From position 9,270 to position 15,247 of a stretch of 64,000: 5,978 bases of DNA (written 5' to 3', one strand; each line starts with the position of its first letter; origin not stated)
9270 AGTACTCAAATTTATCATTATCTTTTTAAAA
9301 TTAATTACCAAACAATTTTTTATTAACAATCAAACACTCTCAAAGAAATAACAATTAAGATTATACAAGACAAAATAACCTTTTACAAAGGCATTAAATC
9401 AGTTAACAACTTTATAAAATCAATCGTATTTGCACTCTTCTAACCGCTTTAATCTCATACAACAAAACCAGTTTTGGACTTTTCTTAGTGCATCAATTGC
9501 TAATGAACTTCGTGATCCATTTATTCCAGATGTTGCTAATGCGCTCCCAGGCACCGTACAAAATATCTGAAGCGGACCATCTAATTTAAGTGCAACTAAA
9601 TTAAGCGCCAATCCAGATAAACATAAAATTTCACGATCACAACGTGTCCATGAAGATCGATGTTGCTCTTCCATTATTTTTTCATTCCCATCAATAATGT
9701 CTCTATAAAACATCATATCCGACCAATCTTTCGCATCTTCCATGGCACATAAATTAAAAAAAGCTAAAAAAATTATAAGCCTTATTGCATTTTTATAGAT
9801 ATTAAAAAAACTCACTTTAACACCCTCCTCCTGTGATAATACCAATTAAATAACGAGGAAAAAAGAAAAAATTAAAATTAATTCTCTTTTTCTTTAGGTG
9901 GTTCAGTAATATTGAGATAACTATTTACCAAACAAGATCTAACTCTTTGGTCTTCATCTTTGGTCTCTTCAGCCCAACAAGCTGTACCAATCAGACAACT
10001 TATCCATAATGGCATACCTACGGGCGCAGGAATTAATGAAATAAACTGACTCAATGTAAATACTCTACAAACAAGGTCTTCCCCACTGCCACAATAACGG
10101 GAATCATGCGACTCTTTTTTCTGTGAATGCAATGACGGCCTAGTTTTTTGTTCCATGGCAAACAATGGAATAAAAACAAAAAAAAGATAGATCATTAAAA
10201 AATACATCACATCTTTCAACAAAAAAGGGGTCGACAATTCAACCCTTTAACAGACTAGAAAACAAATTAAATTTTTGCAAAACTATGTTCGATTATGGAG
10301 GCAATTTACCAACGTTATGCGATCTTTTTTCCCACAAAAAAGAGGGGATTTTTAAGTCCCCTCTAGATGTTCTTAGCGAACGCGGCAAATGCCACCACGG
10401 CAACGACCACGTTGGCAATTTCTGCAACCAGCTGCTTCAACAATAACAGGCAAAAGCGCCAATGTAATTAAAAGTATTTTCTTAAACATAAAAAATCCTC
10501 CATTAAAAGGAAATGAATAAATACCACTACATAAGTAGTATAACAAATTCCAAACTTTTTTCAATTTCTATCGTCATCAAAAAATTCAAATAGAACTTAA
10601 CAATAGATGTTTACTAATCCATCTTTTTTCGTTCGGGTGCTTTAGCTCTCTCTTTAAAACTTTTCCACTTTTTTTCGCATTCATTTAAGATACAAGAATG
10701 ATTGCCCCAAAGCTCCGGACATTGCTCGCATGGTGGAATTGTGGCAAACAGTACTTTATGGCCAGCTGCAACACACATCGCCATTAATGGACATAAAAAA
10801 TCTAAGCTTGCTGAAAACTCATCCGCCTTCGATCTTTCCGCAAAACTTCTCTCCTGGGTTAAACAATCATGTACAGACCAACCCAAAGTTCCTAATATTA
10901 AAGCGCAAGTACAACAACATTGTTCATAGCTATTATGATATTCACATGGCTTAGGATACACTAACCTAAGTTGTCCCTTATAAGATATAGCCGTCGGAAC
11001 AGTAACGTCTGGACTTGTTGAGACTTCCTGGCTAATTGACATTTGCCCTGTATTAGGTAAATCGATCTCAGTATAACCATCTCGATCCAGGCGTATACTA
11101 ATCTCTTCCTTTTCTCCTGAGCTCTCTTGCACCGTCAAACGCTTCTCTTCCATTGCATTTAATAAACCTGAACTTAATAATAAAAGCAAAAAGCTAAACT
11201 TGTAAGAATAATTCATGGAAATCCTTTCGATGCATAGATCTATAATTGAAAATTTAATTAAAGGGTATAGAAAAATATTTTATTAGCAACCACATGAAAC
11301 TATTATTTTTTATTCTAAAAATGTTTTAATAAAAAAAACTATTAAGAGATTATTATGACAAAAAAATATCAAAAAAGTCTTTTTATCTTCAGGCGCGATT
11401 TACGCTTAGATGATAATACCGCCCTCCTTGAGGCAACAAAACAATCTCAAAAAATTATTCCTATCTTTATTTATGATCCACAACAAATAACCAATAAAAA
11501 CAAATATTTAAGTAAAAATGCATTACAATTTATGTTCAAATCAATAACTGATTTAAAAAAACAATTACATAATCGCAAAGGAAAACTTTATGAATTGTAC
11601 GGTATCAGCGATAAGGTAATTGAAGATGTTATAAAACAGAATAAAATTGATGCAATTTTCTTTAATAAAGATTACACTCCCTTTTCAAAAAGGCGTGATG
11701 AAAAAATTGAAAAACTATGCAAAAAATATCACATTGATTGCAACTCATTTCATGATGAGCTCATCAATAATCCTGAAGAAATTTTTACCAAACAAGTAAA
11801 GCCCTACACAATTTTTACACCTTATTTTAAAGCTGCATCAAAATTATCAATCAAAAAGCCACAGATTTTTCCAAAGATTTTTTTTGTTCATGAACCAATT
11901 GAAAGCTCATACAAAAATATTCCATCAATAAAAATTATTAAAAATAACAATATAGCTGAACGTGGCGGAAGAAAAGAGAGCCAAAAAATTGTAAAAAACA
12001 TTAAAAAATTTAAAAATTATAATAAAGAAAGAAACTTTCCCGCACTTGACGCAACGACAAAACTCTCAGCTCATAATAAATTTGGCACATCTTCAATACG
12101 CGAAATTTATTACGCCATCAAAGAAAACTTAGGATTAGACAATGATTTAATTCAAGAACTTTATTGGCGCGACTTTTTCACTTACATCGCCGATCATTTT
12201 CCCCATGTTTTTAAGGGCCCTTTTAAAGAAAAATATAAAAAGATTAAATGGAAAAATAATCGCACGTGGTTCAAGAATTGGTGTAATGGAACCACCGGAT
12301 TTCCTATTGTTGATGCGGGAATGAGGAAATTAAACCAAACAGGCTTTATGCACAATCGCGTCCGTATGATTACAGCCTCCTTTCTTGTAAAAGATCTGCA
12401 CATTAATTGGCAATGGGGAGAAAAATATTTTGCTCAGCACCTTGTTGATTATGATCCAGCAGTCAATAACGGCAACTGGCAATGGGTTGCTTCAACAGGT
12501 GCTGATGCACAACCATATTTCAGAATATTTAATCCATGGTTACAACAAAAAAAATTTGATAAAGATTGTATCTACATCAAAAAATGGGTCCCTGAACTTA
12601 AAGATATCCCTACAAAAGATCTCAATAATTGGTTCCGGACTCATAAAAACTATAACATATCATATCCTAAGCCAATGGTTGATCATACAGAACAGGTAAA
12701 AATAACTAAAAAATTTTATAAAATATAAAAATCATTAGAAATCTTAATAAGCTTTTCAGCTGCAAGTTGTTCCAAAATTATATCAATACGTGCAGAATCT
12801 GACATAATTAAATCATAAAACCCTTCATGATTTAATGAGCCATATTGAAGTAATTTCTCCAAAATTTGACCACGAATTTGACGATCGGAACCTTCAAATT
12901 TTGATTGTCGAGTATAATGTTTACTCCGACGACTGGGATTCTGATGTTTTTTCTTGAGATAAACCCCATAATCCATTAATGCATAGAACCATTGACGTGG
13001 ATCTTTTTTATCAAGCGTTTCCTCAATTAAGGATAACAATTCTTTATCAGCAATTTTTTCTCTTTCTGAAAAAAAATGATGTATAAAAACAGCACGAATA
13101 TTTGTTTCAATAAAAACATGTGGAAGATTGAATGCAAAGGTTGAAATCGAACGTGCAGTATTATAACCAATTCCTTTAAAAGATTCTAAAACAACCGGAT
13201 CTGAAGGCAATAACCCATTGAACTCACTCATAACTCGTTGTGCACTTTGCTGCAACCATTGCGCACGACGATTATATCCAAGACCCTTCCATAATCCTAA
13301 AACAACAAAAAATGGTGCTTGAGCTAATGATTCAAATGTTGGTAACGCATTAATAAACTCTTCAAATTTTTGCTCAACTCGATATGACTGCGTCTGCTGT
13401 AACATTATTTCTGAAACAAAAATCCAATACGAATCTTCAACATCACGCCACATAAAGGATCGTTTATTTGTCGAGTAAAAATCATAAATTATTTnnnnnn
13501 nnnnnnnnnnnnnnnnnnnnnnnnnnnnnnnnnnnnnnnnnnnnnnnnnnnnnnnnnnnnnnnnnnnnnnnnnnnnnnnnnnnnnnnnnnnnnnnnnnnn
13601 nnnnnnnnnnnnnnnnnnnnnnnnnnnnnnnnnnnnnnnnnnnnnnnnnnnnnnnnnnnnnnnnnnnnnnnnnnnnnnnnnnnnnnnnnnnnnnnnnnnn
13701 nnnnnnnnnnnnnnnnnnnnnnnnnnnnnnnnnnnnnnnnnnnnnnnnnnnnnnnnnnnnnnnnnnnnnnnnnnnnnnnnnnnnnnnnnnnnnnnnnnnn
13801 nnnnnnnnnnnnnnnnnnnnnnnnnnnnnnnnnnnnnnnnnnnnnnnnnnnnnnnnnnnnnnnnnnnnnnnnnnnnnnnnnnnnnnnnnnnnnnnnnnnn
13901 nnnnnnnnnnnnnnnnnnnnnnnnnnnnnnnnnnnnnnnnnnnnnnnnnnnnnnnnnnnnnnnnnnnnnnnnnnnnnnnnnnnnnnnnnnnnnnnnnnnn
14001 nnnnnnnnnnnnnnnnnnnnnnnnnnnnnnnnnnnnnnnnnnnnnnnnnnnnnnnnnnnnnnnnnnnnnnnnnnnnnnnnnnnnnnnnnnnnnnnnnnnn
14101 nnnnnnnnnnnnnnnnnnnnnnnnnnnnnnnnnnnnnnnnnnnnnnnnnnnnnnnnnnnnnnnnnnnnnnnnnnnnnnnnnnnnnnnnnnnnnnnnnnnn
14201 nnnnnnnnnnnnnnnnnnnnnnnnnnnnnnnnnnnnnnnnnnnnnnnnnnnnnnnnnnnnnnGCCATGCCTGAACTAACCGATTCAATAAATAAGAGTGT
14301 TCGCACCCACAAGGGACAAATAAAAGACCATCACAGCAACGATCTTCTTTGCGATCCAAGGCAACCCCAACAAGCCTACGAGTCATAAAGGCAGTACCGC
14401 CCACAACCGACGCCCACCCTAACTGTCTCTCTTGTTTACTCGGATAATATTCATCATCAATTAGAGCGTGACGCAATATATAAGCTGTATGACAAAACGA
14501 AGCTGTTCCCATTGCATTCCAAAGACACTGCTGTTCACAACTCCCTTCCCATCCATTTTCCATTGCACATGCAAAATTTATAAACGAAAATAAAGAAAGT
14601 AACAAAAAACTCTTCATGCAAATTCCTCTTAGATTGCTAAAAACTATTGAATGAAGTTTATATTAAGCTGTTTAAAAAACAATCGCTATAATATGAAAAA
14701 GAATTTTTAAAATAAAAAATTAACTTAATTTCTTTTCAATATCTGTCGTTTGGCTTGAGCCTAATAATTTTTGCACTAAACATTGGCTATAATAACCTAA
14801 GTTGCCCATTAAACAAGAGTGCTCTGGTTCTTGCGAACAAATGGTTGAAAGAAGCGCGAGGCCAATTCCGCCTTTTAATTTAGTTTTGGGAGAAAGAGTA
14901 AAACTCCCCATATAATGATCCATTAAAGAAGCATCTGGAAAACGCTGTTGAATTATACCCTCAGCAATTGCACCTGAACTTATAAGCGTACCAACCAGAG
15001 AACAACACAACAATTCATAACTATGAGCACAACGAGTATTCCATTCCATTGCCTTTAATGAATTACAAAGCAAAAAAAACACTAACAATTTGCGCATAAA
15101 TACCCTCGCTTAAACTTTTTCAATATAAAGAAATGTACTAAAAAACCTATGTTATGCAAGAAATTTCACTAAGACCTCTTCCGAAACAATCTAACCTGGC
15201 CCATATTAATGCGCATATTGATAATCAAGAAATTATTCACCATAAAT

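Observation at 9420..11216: Islet 1 of a divergent family of small Cys-rich proteins sharing an A-M-E signal-peptide junction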

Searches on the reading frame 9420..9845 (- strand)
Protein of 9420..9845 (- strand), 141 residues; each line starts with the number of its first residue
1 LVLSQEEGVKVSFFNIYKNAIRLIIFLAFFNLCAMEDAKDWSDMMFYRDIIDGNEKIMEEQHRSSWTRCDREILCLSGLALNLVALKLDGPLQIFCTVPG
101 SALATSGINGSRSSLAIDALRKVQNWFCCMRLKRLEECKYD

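Call 4: search_protein_families(library=pfam, proteins=[window:9420-9845:-], max_evalue=1)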
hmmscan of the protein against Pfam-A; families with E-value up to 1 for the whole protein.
window:9420-9845:- (141 aa): 0 families

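Call 70: search_protein_families(library=ncbifam, proteins=[window:9420-9815:-], max_evalue=1)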
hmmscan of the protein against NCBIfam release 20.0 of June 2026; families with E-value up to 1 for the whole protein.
window:9420-9815:- (131 aa): 0 families
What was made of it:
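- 9420..9815 (-): Gene A. 131 aa from GTG 9815; the ORF stays open up to TTG 9845. Leader of 24 aa, junction NLCA|MED (Ala-Met-Glu codons 9746-9738), 6 Cys in the mature part, C-terminus ...ECKYD. No Pfam or NCBIfam hit (calls 4, 70).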

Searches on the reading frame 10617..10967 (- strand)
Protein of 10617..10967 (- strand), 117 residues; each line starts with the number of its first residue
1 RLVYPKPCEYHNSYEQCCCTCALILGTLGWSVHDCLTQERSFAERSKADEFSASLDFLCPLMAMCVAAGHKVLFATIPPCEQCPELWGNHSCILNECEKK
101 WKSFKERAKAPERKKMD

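Call 31: search_protein_representatives(alignment_id=A2)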
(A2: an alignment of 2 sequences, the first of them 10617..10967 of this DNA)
Query: 2 sequences, 122 profile positions. Proteins with E-value up to 0.001 (for the whole library): 4; up to 1e-10: 2; up to 1e-30: 2. The best 4 are listed.
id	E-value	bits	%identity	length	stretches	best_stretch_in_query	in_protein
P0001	4.4e-63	227.1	-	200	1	1-122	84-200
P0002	1.6e-48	180.0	-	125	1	2-122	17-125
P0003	2.5e-09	53.5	-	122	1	3-119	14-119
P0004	9.8e-07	45.1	-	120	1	2-109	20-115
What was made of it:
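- Tried and rejected: Orthologues appeared only with the exhaustive D/F profile search (call 31).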

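Call 36: find_encoding_contigs(protein=P0003, flank=10000, max_places=3)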
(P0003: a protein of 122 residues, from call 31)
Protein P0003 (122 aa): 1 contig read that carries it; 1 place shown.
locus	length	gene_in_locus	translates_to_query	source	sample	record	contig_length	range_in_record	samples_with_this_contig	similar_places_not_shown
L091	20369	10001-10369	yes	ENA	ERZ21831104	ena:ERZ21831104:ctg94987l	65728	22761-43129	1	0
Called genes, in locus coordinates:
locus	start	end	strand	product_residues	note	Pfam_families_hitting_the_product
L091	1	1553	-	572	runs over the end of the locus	PF03193:RsgA_GTPase (faint), PF00009:GTP_EFTU, PF02421:FeoB_N (faint), PF01926:MMR_HSR1, PF22042:EF-G_D2, PF11987:IF-2, PF03144:GTP_EFTU_D2 (faint)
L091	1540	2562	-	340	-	PF08529:NusA_N, PF13184:KH_NusA_1st, PF26594:KH_NusA_2nd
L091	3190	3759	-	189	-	PF03167:UDG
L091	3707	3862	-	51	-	-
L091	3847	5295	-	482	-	PF03415:Peptidase_C11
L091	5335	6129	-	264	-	PF03772:Competence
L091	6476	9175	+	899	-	PF00675:Peptidase_M16, PF05193:Peptidase_M16_C, PF00675:Peptidase_M16, PF05193:Peptidase_M16_C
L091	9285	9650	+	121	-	-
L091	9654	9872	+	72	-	-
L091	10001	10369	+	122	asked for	-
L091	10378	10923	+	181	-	PF10469:AKAP7_NLS (weak), PF02834:LigT_PEase, PF13563:2_5_RNA_ligase2, PF02834:LigT_PEase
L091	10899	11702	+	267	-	PF00730:HhH-GPD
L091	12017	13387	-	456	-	PF00875:DNA_photolyase, PF03441:FAD_binding_7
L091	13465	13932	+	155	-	PF03073:TspO_MBR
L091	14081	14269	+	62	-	-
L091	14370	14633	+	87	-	-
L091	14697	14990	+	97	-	-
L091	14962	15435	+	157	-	-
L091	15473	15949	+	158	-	-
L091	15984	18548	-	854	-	PF02861:Clp_N, PF23569:NBD_SMAX1, PF00004:AAA, PF17871:AAA_lid_9, PF00004:AAA, PF07724:AAA_2, PF07728:AAA_5, PF10431:ClpB_D2-small, +7 more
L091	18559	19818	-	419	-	PF01541:GIY-YIG, PF27096:UvrC_M, PF08459:UvrC_RNaseH_dom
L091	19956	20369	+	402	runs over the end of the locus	PF01551:Peptidase_M23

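Call 70: search_protein_families(library=ncbifam, proteins=[L091:9237-9650:+, L091:14081-14269:+], max_evalue=1)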
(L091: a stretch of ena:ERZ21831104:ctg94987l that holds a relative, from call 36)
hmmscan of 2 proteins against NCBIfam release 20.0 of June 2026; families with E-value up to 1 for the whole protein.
L091:9237-9650:+ (137 aa): 0 families

L091:14081-14269:+ (62 aa): 0 families

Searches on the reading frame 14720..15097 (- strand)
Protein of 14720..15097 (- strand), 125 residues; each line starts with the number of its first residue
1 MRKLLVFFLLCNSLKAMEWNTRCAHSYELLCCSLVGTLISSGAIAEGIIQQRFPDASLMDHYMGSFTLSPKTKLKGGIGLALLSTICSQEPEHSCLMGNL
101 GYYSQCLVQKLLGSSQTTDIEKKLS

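Call 4: search_protein_families(library=pfam, proteins=[window:14720-15097:-], max_evalue=1)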
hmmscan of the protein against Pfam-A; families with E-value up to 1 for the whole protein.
window:14720-15097:- (125 aa): 0 families

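Call 18: find_homologous_proteins(query=window:14720-15097:-, max_evalue=10)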
Query window:14720-15097:- (125 aa): 1 proteins with E <= 10 among 22 candidates.
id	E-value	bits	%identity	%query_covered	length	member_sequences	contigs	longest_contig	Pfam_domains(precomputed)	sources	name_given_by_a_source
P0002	5.2e-77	274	100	100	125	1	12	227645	-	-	-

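Call 34: find_homologous_proteins(query=A3, max_evalue=10)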
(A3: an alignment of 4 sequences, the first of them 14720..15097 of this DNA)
Query A3 (4 sequences) (125 aa, profile of the alignment): 7 proteins with E <= 10 among 792 candidates.
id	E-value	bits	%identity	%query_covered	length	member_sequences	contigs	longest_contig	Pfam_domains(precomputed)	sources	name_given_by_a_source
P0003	5.0e-44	167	47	65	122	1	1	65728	-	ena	-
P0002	1.4e-43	165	100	100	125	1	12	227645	-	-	-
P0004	3.5e-43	164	47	69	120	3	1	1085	-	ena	-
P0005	2.9e-37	145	39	86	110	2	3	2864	-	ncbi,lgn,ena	-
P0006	3.7e-35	138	41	86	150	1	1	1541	-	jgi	-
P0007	1.2e-34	137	64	100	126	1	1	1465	-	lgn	-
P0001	1.6e-34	136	31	60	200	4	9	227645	-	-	-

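Call 39: find_encoding_contigs(protein=P0005, flank=5000, max_places=3)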
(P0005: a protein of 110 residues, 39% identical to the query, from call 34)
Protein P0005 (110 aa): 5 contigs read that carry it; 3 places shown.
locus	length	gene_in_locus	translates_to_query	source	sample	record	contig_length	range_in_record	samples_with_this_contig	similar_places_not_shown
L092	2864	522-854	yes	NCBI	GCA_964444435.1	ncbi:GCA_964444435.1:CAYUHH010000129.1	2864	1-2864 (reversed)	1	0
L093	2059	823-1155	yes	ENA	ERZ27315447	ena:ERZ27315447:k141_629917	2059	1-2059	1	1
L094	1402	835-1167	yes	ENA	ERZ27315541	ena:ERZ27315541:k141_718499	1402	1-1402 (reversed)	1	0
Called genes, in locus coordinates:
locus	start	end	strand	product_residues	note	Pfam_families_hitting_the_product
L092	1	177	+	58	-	?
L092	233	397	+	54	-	-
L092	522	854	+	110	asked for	-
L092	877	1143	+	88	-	PF00730:HhH-GPD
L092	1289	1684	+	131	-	-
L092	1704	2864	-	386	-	?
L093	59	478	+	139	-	-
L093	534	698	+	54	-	-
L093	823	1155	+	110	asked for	-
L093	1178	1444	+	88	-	PF00730:HhH-GPD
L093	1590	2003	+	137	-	-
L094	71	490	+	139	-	-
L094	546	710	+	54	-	-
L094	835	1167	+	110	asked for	-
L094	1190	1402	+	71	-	?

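Call 40: find_encoding_contigs(protein=P0007, flank=5000, max_places=3)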
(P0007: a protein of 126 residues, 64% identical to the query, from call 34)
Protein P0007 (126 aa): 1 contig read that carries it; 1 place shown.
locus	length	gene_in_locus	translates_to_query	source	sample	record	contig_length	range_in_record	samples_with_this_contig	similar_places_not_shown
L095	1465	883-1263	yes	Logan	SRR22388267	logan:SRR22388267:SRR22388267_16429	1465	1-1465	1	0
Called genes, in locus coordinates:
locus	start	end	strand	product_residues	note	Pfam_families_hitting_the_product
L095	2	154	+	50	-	?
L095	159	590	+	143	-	-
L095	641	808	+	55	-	-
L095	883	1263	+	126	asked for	-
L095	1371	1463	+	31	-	?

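Call 55: predict_structure(alignment_id=A4)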
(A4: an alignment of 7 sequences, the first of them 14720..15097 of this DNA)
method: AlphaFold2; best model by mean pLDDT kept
length: 125 residues; sequences in the alignment: 7
mean_pLDDT: 46.2   pTM: 0.30
mean pLDDT of the five models: 46.2, 46.2, 44.9, 44.3, 41.8
residues with pLDDT >= 90: 0; 70-90: 0; 50-70: 40; < 50: 85
segments of 3 or more residues with pLDDT < 50: 1-21, 42-77, 96-101, 103-114, 116-125
pLDDT, mean of each block of 10 residues (from residue 1): 40 43 56 57 43 41 39 48 53 49 48 44 32
secondary structure, 60 per line:
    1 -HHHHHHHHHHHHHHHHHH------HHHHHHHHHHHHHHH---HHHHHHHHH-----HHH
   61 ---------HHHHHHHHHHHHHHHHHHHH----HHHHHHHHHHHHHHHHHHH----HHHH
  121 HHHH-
elements in order: H2-19 H26-40 H44-52 H70-89 H94-112 H117-124
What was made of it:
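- The AlphaFold model of F is unreliable (mean pLDDT 46, call 55), so the fold and disulfide pattern are unknown.
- Tried and rejected: The AlphaFold2 model of F with a 7-sequence alignment had mean pLDDT 46 and pTM 0.30 (call 55).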

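Call 63: find_related_loci(query=A5, collection=metagenome_contigs, flank=10000)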
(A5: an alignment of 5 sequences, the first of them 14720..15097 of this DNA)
Query A5 (125 aa) in metagenome_contigs; peptide patterns used: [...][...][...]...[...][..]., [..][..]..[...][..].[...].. (x = any residue, [..] = any of these).
56 stretches matched a pattern; 3 encode a relative of the query (tblastn E <= 1e-3); 3 distinct loci.
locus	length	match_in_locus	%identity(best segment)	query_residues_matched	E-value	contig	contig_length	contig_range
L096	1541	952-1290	41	13-123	5e-24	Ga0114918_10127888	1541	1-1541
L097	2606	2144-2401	47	14-99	7e-24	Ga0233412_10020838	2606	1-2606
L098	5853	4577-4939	40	6-123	3e-22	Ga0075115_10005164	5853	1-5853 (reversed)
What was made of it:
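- Tried and rejected: The metagenome scan with A5 added only three short loci of the L091/L093 clade (call 63).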

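Call 70: search_protein_families(library=ncbifam, proteins=[window:14720-15097:-], max_evalue=1)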
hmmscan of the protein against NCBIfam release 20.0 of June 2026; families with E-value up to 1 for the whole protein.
window:14720-15097:- (125 aa): 0 families

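Call 71: search_solved_structures(query=A5, max_evalue=10)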
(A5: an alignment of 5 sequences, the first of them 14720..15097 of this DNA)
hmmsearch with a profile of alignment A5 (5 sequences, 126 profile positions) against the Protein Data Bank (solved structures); distinct sequences matched with E-value up to 10: 0.
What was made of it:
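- Closest known: Chlamydial cysteine-rich envelope proteins. Different: No sequence similarity (calls 4, 70, 71).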
